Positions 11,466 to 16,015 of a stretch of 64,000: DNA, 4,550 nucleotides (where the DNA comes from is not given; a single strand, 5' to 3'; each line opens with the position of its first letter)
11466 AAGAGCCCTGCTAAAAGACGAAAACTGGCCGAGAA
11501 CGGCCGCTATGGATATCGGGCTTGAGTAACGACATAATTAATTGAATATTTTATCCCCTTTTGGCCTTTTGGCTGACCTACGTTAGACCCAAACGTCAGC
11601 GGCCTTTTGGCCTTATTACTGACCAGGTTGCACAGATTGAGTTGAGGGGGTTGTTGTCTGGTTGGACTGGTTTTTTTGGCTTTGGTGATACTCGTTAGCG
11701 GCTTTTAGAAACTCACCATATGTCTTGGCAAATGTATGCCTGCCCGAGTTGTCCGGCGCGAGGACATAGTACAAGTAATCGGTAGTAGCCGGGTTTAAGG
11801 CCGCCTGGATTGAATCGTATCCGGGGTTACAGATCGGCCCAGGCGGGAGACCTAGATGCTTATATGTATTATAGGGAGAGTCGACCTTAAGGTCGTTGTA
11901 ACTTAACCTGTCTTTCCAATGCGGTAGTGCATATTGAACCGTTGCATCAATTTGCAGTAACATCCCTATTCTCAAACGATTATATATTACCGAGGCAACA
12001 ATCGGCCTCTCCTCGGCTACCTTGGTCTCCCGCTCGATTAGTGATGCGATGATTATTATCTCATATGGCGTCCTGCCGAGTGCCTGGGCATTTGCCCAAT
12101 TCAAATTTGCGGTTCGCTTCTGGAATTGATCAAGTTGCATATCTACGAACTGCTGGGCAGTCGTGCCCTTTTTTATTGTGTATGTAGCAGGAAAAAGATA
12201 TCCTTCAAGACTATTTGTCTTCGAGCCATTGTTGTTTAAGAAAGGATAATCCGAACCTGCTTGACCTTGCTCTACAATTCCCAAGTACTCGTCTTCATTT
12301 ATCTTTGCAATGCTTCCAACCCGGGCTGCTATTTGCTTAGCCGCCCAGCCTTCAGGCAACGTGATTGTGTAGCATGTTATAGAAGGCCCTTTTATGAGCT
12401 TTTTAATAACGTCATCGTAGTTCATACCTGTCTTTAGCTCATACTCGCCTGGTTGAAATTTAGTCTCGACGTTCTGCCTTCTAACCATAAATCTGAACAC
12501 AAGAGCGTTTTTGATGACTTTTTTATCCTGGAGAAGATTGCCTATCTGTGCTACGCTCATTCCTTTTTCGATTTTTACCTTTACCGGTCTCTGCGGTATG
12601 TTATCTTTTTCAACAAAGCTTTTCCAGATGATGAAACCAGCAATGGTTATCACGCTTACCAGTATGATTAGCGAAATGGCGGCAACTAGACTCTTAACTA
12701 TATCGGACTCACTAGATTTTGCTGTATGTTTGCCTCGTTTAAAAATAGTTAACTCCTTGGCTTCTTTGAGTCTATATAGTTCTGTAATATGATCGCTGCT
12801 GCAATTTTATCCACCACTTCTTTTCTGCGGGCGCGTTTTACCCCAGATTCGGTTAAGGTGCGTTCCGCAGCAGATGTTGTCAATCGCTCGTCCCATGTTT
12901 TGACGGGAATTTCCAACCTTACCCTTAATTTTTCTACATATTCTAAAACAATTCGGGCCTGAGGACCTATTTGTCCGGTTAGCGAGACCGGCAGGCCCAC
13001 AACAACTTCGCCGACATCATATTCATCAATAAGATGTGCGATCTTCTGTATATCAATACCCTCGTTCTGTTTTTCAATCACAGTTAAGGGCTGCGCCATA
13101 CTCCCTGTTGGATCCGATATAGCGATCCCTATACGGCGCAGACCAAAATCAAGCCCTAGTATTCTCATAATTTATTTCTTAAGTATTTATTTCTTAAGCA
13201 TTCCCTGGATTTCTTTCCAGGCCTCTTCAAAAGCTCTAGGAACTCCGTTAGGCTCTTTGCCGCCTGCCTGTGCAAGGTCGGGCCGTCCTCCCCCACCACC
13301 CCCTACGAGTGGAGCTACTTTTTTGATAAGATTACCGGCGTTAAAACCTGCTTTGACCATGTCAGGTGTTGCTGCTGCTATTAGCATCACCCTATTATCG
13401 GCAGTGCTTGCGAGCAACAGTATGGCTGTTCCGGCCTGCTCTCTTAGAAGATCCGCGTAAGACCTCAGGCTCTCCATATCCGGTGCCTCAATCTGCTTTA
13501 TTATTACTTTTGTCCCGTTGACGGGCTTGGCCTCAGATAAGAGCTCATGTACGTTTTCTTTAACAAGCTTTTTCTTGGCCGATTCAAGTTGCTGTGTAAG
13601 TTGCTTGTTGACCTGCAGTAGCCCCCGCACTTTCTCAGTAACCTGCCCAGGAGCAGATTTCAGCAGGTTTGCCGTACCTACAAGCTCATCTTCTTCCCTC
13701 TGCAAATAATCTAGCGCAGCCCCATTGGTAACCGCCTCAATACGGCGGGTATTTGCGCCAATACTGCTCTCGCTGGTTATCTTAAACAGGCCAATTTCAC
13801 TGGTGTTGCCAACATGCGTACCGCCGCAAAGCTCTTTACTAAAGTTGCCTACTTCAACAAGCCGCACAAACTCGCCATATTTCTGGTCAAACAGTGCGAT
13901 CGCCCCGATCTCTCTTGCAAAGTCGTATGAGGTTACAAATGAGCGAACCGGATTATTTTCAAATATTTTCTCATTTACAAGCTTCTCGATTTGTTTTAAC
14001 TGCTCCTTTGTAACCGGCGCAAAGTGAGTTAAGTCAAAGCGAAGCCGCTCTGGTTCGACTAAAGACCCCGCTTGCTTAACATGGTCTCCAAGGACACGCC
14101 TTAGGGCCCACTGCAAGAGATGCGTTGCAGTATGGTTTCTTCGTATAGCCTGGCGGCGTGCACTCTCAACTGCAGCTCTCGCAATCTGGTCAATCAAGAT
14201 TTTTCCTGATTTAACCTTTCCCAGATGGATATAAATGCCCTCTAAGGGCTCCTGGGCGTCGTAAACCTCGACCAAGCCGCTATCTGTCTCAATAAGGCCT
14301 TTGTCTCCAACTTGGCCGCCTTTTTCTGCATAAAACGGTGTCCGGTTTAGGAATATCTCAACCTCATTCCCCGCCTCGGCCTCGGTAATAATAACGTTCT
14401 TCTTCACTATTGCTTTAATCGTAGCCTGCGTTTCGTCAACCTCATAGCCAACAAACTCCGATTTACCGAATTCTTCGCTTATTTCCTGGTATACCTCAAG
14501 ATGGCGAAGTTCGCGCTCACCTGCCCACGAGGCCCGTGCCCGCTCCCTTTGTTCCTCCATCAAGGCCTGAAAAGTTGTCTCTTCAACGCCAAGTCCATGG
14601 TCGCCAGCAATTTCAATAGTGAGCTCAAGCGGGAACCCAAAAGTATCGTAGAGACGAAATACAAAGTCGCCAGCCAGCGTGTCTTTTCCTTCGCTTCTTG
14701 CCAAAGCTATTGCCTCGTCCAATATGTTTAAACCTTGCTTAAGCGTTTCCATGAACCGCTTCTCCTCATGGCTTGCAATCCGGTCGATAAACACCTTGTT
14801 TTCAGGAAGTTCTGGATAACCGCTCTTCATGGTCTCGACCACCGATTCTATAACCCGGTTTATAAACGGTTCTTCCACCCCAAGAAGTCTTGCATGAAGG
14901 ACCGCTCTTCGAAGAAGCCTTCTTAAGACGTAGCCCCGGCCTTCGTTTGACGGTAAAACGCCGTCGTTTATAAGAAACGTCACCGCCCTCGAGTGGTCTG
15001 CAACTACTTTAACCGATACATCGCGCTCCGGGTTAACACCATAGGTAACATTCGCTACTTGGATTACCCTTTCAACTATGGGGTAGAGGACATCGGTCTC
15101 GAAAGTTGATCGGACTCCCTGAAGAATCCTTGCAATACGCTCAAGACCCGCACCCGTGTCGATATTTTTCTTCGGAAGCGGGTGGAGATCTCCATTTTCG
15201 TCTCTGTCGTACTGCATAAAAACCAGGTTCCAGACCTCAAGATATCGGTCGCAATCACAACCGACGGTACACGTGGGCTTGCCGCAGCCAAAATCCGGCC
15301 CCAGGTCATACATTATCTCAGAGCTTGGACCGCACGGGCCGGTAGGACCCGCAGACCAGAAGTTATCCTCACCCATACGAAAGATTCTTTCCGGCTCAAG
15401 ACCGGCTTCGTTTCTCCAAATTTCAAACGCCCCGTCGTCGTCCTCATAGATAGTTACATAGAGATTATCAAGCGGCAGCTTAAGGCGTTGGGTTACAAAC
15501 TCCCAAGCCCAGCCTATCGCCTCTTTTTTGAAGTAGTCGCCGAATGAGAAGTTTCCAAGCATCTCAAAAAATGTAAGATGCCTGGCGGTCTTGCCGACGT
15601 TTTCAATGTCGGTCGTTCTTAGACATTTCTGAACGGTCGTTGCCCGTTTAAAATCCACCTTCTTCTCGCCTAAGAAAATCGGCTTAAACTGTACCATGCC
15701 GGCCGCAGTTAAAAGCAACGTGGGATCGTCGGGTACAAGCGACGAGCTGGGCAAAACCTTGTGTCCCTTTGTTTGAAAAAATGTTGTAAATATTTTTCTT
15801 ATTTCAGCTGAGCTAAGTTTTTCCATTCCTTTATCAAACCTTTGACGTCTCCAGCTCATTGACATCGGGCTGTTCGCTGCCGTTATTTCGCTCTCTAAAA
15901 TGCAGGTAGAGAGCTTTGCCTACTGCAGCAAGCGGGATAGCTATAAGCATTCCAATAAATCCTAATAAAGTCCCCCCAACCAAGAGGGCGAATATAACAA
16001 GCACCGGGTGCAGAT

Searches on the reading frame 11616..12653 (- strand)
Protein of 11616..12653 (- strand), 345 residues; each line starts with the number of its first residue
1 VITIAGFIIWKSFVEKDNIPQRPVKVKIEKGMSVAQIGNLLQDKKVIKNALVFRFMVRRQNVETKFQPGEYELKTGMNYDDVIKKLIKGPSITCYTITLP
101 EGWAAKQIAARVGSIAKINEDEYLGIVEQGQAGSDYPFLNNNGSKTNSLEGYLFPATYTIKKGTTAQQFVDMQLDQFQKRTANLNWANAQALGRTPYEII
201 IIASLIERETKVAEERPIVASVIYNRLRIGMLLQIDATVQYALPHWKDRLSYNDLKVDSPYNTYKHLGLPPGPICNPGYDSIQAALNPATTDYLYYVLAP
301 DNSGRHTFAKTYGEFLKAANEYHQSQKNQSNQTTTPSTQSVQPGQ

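Call 63: search_protein_families(library=pfam, proteins=[window:11616-12653:-], max_evalue=1e-12)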
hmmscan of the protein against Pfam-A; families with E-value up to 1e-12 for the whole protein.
window:11616-12653:- (345 aa): 1 family
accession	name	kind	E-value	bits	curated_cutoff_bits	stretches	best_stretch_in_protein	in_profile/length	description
PF02618.21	YceG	-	1.9e-94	316.7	32.4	1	26-320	1-274/275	YceG-like family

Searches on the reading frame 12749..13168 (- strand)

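Call 63: search_protein_families(library=pfam, proteins=[window:12749-13168:-], max_evalue=1e-12)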
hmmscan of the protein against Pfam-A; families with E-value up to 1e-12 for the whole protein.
window:12749-13168:- (139 aa): 1 family
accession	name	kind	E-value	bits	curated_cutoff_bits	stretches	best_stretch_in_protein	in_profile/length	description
PF03652.20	RuvX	-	1e-45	155.8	29.2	1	1-133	1-133/134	Holliday junction resolvase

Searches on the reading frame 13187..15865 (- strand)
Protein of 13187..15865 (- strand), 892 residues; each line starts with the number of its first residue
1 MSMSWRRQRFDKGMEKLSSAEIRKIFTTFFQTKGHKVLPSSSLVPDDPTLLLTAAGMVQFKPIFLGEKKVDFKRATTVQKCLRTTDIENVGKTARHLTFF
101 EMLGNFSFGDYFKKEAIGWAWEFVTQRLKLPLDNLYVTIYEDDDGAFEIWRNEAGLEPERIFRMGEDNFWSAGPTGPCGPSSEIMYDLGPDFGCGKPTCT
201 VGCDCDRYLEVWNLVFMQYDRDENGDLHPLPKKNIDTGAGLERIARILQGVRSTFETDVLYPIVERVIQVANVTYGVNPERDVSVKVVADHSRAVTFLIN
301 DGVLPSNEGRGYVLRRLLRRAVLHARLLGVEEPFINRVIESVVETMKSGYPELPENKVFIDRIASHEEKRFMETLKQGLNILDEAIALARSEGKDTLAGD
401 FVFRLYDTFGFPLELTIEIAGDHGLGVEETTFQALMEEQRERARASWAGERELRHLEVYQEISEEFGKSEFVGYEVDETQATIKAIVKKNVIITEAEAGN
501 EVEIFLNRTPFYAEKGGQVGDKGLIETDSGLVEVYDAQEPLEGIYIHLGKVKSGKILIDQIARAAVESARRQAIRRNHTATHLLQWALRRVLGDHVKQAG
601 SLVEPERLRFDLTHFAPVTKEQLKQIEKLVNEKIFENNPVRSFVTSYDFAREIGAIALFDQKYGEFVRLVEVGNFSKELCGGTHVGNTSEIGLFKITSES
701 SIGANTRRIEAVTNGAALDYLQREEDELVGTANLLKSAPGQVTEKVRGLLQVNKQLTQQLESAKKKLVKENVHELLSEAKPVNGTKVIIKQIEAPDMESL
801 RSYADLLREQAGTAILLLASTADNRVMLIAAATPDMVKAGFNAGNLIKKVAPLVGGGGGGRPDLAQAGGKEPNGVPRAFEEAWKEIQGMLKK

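Call 63: search_protein_families(library=pfam, proteins=[window:13187-15865:-], max_evalue=1e-12)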
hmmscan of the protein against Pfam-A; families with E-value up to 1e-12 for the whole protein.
window:13187-15865:- (892 aa): 3 families
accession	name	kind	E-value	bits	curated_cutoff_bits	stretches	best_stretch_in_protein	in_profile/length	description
PF01411.24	tRNA-synt_2c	-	5.6e-200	666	30.3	1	21-568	1-550/552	tRNA synthetases class II (A)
PF07973.19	tRNA_SAD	-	4.3e-19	68.7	24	1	667-710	1-44/44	Threonyl and Alanyl tRNA synthetase second additional domain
PF02272.25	DHHA1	-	6.2e-16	59.2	25.9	1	784-887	1-101/102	DHHA1 domain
